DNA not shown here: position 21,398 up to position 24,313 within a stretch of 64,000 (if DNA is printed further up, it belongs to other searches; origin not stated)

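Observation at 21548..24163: ClpB/ClpC-type double-ring AAA+ chaperone with an N-terminal two-helix membrane anchor replacing the usual Clp N-domain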

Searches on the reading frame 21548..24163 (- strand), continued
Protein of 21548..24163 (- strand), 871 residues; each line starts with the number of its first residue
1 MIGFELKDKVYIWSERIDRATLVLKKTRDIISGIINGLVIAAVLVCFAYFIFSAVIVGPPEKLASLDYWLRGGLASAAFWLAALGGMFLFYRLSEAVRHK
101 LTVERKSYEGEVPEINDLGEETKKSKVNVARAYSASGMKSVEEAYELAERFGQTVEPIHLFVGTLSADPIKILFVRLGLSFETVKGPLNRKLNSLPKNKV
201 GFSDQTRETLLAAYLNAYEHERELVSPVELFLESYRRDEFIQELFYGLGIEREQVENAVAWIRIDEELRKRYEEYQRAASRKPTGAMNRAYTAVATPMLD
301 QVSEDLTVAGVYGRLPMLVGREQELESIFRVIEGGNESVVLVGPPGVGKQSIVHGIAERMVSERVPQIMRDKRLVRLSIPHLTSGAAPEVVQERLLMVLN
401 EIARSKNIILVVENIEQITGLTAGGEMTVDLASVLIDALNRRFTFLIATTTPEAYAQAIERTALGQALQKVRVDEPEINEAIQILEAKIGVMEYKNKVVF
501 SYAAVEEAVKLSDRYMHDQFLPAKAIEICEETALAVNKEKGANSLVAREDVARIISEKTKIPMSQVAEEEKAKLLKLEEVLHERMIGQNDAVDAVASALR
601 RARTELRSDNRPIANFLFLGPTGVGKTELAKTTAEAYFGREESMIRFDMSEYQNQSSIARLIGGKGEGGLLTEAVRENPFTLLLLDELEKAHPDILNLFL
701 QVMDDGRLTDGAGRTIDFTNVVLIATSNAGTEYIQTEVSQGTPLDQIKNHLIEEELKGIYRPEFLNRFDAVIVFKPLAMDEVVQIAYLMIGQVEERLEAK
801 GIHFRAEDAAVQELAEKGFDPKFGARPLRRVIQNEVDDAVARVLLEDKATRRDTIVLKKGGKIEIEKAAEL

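Call 46: fold_search(model_id=the predicted structure, library=pdb)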
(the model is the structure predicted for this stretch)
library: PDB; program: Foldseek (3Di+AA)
matches with E <= 10: 1656; with E <= 0.001: 1234
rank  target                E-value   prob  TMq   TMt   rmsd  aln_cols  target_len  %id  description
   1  9a66_A                2.9e-57  1.00  0.59  0.63  20.8       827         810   32  Integrative model of CLPC-CLPP by crosslinking MS and deep learning (released 2024-09-18)
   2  9rai_b                1.9e-50  1.00  0.56  0.63  18.9       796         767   31  Structure of the S.aureus MecA/ClpC/ClpP degradation system (released 2025-09-10)
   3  9rai_e                6.4e-50  1.00  0.57  0.64  19.0       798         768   31  Structure of the S.aureus MecA/ClpC/ClpP degradation system (released 2025-09-10)
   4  9rai_c                9.8e-50  1.00  0.56  0.63  18.1       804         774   31  Structure of the S.aureus MecA/ClpC/ClpP degradation system (released 2025-09-10)
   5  9rai_d                1.2e-49  1.00  0.56  0.63  18.7       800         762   31  Structure of the S.aureus MecA/ClpC/ClpP degradation system (released 2025-09-10)
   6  9gi1_b                1.5e-47  1.00  0.57  0.82   4.7       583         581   39  Structure of the S.aureus MecA/ClpC/ClpP degradation system (released 2025-08-20)
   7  4d2q_A                1.7e-47  1.00  0.46  0.50  24.4       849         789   29  Negative-stain electron microscopy of E. coli ClpB mutant E432A (BAP form bound to ClpP) (released 2014-06-04)
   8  7abr_D                1.5e-46  1.00  0.56  0.81   4.8       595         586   41  Cryo-EM structure of B. subtilis ClpC (DWB mutant) hexamer bound to a substrate polypeptide (released 2021-10-06)
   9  9gi1_c                2.2e-46  1.00  0.57  0.82   4.5       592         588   39  Structure of the S.aureus MecA/ClpC/ClpP degradation system (released 2025-08-20)
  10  9gi1_d                3.2e-46  1.00  0.56  0.82   4.6       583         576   39  Structure of the S.aureus MecA/ClpC/ClpP degradation system (released 2025-08-20)
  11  9if4_D                7.2e-46  1.00  0.54  0.78   4.7       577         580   39  Structure of the Mycobacterium Tuberculosis ClpC1P1P2 complex bound to the activator Bz-Leu-Leu (released 2025-08-27)
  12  9gi1_e                7.9e-46  1.00  0.57  0.82   4.6       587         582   39  Structure of the S.aureus MecA/ClpC/ClpP degradation system (released 2025-08-20)
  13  7abr_C                9.1e-46  1.00  0.55  0.80   4.8       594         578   40  Cryo-EM structure of B. subtilis ClpC (DWB mutant) hexamer bound to a substrate polypeptide (released 2021-10-06)
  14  9rai_f                1.4e-45  1.00  0.54  0.61  18.4       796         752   31  Structure of the S.aureus MecA/ClpC/ClpP degradation system (released 2025-09-10)
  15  6qs6_A                3.0e-45  1.00  0.55  0.80   4.9       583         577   39  ClpB (DWB and K476C mutant) bound to casein in presence of ATPgammaS - state KC-1 (released 2019-07-03)
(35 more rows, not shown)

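Call 51: find_encoding_contigs(protein=P0226, flank=5000, max_places=1)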
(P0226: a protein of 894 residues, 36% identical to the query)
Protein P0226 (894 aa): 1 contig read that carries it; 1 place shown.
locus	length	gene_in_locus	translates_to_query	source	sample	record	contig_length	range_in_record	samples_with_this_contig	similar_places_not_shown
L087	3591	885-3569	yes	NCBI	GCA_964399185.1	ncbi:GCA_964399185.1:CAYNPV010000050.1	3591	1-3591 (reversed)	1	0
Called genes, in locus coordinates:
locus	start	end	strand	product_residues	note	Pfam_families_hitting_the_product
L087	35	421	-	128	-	-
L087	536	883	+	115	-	-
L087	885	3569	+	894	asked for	PF20720:nSTAND3 (faint), PF00005:ABC_tran (faint), PF00437:T2SSE (faint), PF00004:AAA (weak), PF00004:AAA (weak), PF07724:AAA_2, PF07728:AAA_5, PF10431:ClpB_D2-small, +9 more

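Call 52: find_encoding_contigs(protein=P0240, flank=5000, max_places=1)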
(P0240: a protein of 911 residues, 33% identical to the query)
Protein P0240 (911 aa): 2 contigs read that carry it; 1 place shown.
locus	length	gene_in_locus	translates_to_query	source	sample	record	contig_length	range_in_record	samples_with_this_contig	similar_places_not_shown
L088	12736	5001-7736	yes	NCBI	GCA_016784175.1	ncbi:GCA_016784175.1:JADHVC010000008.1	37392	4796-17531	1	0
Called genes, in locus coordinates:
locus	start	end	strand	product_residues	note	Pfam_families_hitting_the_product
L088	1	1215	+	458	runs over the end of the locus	-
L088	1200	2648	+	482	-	PF01553:Acyltransferase, PF12710:HAD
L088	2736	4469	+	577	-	PF00989:PAS, PF13426:PAS_9, PF00990:GGDEF, PF00563:EAL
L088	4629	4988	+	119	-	-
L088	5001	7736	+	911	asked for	PF13191:AAA_16 (faint), PF02861:Clp_N, PF00158:Sigma54_activat (faint), PF00004:AAA, PF17871:AAA_lid_9, PF00004:AAA (weak), PF07724:AAA_2, PF10431:ClpB_D2-small, +4 more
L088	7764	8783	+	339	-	PF00953:Glycos_transf_4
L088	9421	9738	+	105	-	PF00829:Ribosomal_L21p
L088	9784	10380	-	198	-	PF21176:RecR_HhH, PF01751:Toprim (weak), PF13662:Toprim_4, PF21175:RecR_C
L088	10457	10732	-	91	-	PF02575:YbaB_DNA_bd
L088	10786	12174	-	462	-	PF00772:DnaB, PF03796:DnaB_C, PF13481:AAA_25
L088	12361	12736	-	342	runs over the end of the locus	PF03462:PCRF, PF00472:RF-1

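Call 71: find_encoding_contigs(protein=P0252, flank=5000, max_places=1)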
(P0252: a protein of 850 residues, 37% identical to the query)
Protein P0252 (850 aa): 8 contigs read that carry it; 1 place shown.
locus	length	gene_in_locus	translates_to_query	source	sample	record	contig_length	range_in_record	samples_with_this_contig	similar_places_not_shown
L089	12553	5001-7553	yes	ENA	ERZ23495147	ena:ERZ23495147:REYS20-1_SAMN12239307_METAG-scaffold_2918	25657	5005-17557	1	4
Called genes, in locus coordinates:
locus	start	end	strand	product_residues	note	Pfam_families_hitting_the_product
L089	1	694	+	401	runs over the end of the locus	PF11104:PilM_2, PF06723:MreB_Mbl (faint), PF11104:PilM_2, PF14450:FtsA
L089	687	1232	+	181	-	-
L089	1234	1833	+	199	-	-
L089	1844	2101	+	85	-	-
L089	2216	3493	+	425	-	PF00162:PGK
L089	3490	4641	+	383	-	PF01490:Aa_trans, PF03222:Trp_Tyr_perm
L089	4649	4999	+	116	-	-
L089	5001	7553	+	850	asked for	PF13401:AAA_22 (faint), PF00158:Sigma54_activat (faint), PF01078:Mg_chelatase (faint), PF17871:AAA_lid_9 (weak), PF07724:AAA_2, PF00004:AAA, PF07728:AAA_5, PF10431:ClpB_D2-small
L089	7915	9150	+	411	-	PF01702:TGT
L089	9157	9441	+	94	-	PF05258:DciA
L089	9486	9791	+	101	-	-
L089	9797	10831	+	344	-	PF01207:Dus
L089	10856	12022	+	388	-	PF01098:FTSW_RODA_SPOVE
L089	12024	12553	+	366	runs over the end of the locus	PF03033:Glyco_transf_28, PF04101:Glyco_tran_28_C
